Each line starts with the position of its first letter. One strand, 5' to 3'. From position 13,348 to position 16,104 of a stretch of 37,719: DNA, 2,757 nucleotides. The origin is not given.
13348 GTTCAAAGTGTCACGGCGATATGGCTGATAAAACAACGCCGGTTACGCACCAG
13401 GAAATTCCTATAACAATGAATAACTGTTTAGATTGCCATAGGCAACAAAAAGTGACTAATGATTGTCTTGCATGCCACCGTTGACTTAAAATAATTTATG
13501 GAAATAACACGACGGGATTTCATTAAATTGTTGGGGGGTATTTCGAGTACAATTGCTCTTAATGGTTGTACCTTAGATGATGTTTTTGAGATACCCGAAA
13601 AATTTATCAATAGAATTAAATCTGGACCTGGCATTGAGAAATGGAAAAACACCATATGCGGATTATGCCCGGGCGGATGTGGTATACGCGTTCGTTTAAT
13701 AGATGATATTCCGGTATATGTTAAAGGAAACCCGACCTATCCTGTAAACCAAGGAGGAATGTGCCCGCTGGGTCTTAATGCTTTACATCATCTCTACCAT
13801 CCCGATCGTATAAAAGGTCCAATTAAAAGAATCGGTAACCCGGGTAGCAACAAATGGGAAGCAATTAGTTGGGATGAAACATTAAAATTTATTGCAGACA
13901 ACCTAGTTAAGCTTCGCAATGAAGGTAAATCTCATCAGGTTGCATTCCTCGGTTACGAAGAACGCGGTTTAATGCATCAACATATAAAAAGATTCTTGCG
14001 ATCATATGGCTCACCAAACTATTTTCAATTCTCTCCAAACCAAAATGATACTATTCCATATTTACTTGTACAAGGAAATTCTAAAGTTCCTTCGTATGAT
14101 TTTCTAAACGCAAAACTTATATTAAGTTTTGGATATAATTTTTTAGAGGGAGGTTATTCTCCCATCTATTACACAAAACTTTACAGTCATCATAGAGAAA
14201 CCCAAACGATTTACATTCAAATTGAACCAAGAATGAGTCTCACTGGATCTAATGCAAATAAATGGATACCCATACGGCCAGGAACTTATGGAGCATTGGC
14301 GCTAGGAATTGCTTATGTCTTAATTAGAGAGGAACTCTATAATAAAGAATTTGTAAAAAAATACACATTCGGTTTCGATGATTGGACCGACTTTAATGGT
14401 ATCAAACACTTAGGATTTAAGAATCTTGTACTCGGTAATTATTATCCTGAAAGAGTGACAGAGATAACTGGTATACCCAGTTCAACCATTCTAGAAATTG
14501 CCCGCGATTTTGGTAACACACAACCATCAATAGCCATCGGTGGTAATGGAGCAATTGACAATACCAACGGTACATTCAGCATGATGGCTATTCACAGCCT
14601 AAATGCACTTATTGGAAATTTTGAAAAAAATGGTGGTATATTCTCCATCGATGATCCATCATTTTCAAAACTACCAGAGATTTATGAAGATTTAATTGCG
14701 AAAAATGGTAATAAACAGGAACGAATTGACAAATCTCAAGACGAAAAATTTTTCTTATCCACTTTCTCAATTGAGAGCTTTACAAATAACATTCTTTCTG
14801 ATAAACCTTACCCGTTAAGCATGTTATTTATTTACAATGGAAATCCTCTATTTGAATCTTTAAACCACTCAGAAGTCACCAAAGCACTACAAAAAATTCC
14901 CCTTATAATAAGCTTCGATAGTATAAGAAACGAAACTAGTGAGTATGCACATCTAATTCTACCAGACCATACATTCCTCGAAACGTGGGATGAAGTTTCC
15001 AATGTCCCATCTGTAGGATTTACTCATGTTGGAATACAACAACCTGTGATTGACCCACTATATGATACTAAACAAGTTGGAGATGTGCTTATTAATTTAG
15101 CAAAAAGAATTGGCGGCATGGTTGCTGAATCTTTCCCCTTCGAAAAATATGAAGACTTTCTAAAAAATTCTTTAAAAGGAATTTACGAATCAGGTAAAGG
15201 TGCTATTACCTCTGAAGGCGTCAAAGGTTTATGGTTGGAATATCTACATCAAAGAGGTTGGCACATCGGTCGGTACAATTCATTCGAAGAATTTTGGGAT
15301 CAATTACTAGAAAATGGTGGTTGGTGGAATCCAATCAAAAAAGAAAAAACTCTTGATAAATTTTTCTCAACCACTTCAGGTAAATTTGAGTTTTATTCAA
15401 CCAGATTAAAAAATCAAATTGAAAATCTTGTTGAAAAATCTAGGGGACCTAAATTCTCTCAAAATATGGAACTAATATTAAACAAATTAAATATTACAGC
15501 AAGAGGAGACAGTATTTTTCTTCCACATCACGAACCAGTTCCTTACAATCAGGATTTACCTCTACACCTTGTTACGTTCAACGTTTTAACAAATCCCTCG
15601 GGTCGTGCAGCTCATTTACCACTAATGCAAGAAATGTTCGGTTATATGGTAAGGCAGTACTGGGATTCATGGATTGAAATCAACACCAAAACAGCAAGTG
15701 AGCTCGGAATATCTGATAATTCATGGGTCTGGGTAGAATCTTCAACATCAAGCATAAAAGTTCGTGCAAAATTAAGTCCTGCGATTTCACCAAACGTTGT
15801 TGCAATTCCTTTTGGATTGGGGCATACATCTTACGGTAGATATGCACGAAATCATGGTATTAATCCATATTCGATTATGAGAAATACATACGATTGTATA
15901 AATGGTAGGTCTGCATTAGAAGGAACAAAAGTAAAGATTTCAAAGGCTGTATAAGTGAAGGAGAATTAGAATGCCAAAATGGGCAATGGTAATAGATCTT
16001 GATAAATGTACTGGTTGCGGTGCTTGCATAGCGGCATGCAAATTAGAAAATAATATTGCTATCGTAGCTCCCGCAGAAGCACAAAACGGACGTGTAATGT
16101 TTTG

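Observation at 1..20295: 20-kb respiratory island with 58 c-haem sites and six different putative quinone-pool modules on one strand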

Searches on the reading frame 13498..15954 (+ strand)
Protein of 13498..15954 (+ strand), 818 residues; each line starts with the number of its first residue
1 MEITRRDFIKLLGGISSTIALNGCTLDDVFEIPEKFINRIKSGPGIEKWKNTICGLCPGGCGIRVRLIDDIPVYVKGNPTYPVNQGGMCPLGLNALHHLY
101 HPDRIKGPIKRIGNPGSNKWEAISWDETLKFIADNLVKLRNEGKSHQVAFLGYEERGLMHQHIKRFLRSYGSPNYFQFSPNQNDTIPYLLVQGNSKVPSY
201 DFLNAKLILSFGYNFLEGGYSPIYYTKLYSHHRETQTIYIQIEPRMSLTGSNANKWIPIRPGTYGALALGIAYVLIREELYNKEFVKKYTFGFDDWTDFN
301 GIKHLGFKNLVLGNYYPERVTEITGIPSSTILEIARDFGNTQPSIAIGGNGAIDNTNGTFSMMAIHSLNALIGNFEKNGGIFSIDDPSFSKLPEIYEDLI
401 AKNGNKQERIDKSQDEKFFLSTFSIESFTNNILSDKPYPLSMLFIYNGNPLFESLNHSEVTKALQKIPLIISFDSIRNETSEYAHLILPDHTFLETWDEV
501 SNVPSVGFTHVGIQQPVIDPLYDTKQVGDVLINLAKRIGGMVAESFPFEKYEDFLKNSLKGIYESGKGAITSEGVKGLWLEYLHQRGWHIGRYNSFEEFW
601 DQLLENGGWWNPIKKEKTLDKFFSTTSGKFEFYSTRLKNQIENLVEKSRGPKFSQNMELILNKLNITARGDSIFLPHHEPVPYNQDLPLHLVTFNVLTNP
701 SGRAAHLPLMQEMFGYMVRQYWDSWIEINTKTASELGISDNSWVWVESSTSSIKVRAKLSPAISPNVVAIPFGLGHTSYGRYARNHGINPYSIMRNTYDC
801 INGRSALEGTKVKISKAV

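Call 5: search_protein_families(library=pfam, proteins=[window:13498-15954:+], max_evalue=0.01)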
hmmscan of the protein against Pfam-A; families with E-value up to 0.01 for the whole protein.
window:13498-15954:+ (818 aa): 3 families
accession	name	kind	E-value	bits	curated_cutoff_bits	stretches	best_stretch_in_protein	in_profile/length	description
PF00384.28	Molybdopterin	-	9.7e-39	133.8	24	1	104-537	1-353/353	Molybdopterin oxidoreductase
PF01568.27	Molydop_binding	-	1.1e-13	51.6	26.8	1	724-787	30-96/110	Molydopterin dinucleotide binding domain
PF04879.21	Molybdop_Fe4S4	-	1.1e-11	45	22.7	1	47-101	1-55/55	Molybdopterin oxidoreductase Fe4S4 domain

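Call 9: search_protein_families(library=ncbifam, proteins=[window:13498-15954:+], max_evalue=0.001)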
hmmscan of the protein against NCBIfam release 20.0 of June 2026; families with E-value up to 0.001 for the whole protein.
window:13498-15954:+ (818 aa): 25 families
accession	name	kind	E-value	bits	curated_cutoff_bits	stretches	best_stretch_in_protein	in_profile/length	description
NF012032.0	PRK15488.1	equivalog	6.3e-92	308.8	694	1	1-817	1-759/759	thiosulfate reductase PhsA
NF041714.1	arsenate_red_ArrA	equivalog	1.1e-90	305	1600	1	2-816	2-847/848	arsenate respiratory reductase molybdopterin-containing subunit ArrA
NF041783.2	mnquin_red_QrcB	equivalog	1.5e-89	301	440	2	1-556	1-517/695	menaquinone reductase molybdopterin-binding-like subunit QrcB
TIGR02166.1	dmsA_ynfE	subfamily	1.2e-66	225.3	777.7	1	3-773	1-751/794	DMSO/selenate family reductase complex A subunit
TIGR01591.1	Fdh-alpha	equivalog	1.5e-57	195.2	666.25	3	52-381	1-318/672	formate dehydrogenase subunit alpha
NF041884.1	selenate_YnfF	exception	1.3e-51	175.5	1650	1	41-546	37-565/798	selenate/tellurate reductase subunit YnfF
NF041885.1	selenate_YnfE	exception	2.7e-48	164.4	1675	1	47-777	46-764/805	selenate/tellurate reductase subunit YnfE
NF011566.1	PRK14990.1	exception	1.2e-46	159.1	1600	1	30-770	39-768/814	dimethylsulfoxide reductase subunit A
TIGR03479.1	DMSO_red_II_alp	subfamily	2.9e-45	154.7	984.75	3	87-290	103-307/913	molybdopterin-dependent oxidoreductase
NF047855.1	AssmNtatRedNasC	equivalog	2.8e-35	121.7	1100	4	229-377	202-338/708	assimilatory nitrate reductase catalytic subunit NasC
NF011567.1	PRK14991.1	equivalog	3.7e-25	87.9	1750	3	321-382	476-537/1022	tetrathionate reductase subunit TtrA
TIGR00509.1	bisC_fam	subfamily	1.3e-24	86.5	1017.55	1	116-569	67-536/772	molybdopterin guanine dinucleotide-containing S/N-oxide reductase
TIGR01553.1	formate-DH-alph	equivalog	1.7e-23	82.4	814.2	2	3-141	2-141/1009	formate dehydrogenase-N subunit alpha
NF041513.1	formate_DH_Act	exception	3.6e-20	71.4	1400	2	50-145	43-136/1067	formate dehydrogenase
NF011682.0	PRK15102.1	equivalog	1.3e-17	63.2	909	1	224-542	245-572/829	trimethylamine-N-oxide reductase TorA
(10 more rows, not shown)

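Call 10: find_encoding_contigs(protein=window:13498-15954:+, flank=10000, max_places=6)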
Protein window:13498-15954:+ (818 aa): no gene with exactly this product is on record in the collection.

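Call 14: search_solved_structures(query=window:13498-15954:+, max_evalue=1e-10, show_alignments=3)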
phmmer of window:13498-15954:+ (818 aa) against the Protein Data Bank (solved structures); distinct sequences matched with E-value up to 1e-10: 39.
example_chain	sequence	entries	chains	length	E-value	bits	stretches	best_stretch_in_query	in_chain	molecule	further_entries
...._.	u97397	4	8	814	6.3e-82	279.1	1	44-814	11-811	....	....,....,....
2vpw_A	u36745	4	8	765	4.5e-52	180.4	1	51-583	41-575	THIOSULFATE REDUCTASE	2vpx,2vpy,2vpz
2e7z_A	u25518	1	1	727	3.5e-33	117.9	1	50-382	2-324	Acetylene hydratase Ahy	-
5e7o_A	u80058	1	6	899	3.4e-30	108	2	82-290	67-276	DMSO reductase family type II enzyme, molybdopterin subunit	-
4ydd_A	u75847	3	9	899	4.2e-30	107.7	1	82-290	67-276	DMSO reductase family type II enzyme, molybdopterin subunit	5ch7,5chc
7qv7_S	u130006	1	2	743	6.2e-28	100.5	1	51-495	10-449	Hydrogen dependent carbon dioxide reductase subunit FdhF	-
2jim_A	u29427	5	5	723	7.6e-26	93.6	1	47-380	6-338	PERIPLASMIC NITRATE REDUCTASE | PROTEIN (PERIPLASMIC NITRATE REDUCTASE)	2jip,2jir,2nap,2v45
7bkb_D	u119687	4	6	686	8.5e-26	93.5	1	46-496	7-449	Formate dehydrogenase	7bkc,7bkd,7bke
2jio_A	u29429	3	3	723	3.7e-25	91.3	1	47-380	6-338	PERIPLASMIC NITRATE REDUCTASE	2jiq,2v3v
9wxb_B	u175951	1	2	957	3.8e-25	91.3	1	48-497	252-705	Formate dehydrogenase alpha subunit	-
6tg9_A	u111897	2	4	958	2.2e-24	88.8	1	33-379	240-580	Formate dehydrogenase subunit alpha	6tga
9t1s_L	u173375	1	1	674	4.6e-24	87.7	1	51-502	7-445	formate dehydrogenase (coenzyme F420)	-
9vap_A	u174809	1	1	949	1e-23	86.6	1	48-381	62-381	Formate dehydrogenase molybdopterin-binding subunit FdhA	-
1aa6_A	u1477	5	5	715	1.3e-23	86.3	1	52-540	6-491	FORMATE DEHYDROGENASE H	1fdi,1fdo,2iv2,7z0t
8k9e_B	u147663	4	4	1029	5.1e-18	67.7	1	3-268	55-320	Fe-S-cluster-containing hydrogenase components 1-like protein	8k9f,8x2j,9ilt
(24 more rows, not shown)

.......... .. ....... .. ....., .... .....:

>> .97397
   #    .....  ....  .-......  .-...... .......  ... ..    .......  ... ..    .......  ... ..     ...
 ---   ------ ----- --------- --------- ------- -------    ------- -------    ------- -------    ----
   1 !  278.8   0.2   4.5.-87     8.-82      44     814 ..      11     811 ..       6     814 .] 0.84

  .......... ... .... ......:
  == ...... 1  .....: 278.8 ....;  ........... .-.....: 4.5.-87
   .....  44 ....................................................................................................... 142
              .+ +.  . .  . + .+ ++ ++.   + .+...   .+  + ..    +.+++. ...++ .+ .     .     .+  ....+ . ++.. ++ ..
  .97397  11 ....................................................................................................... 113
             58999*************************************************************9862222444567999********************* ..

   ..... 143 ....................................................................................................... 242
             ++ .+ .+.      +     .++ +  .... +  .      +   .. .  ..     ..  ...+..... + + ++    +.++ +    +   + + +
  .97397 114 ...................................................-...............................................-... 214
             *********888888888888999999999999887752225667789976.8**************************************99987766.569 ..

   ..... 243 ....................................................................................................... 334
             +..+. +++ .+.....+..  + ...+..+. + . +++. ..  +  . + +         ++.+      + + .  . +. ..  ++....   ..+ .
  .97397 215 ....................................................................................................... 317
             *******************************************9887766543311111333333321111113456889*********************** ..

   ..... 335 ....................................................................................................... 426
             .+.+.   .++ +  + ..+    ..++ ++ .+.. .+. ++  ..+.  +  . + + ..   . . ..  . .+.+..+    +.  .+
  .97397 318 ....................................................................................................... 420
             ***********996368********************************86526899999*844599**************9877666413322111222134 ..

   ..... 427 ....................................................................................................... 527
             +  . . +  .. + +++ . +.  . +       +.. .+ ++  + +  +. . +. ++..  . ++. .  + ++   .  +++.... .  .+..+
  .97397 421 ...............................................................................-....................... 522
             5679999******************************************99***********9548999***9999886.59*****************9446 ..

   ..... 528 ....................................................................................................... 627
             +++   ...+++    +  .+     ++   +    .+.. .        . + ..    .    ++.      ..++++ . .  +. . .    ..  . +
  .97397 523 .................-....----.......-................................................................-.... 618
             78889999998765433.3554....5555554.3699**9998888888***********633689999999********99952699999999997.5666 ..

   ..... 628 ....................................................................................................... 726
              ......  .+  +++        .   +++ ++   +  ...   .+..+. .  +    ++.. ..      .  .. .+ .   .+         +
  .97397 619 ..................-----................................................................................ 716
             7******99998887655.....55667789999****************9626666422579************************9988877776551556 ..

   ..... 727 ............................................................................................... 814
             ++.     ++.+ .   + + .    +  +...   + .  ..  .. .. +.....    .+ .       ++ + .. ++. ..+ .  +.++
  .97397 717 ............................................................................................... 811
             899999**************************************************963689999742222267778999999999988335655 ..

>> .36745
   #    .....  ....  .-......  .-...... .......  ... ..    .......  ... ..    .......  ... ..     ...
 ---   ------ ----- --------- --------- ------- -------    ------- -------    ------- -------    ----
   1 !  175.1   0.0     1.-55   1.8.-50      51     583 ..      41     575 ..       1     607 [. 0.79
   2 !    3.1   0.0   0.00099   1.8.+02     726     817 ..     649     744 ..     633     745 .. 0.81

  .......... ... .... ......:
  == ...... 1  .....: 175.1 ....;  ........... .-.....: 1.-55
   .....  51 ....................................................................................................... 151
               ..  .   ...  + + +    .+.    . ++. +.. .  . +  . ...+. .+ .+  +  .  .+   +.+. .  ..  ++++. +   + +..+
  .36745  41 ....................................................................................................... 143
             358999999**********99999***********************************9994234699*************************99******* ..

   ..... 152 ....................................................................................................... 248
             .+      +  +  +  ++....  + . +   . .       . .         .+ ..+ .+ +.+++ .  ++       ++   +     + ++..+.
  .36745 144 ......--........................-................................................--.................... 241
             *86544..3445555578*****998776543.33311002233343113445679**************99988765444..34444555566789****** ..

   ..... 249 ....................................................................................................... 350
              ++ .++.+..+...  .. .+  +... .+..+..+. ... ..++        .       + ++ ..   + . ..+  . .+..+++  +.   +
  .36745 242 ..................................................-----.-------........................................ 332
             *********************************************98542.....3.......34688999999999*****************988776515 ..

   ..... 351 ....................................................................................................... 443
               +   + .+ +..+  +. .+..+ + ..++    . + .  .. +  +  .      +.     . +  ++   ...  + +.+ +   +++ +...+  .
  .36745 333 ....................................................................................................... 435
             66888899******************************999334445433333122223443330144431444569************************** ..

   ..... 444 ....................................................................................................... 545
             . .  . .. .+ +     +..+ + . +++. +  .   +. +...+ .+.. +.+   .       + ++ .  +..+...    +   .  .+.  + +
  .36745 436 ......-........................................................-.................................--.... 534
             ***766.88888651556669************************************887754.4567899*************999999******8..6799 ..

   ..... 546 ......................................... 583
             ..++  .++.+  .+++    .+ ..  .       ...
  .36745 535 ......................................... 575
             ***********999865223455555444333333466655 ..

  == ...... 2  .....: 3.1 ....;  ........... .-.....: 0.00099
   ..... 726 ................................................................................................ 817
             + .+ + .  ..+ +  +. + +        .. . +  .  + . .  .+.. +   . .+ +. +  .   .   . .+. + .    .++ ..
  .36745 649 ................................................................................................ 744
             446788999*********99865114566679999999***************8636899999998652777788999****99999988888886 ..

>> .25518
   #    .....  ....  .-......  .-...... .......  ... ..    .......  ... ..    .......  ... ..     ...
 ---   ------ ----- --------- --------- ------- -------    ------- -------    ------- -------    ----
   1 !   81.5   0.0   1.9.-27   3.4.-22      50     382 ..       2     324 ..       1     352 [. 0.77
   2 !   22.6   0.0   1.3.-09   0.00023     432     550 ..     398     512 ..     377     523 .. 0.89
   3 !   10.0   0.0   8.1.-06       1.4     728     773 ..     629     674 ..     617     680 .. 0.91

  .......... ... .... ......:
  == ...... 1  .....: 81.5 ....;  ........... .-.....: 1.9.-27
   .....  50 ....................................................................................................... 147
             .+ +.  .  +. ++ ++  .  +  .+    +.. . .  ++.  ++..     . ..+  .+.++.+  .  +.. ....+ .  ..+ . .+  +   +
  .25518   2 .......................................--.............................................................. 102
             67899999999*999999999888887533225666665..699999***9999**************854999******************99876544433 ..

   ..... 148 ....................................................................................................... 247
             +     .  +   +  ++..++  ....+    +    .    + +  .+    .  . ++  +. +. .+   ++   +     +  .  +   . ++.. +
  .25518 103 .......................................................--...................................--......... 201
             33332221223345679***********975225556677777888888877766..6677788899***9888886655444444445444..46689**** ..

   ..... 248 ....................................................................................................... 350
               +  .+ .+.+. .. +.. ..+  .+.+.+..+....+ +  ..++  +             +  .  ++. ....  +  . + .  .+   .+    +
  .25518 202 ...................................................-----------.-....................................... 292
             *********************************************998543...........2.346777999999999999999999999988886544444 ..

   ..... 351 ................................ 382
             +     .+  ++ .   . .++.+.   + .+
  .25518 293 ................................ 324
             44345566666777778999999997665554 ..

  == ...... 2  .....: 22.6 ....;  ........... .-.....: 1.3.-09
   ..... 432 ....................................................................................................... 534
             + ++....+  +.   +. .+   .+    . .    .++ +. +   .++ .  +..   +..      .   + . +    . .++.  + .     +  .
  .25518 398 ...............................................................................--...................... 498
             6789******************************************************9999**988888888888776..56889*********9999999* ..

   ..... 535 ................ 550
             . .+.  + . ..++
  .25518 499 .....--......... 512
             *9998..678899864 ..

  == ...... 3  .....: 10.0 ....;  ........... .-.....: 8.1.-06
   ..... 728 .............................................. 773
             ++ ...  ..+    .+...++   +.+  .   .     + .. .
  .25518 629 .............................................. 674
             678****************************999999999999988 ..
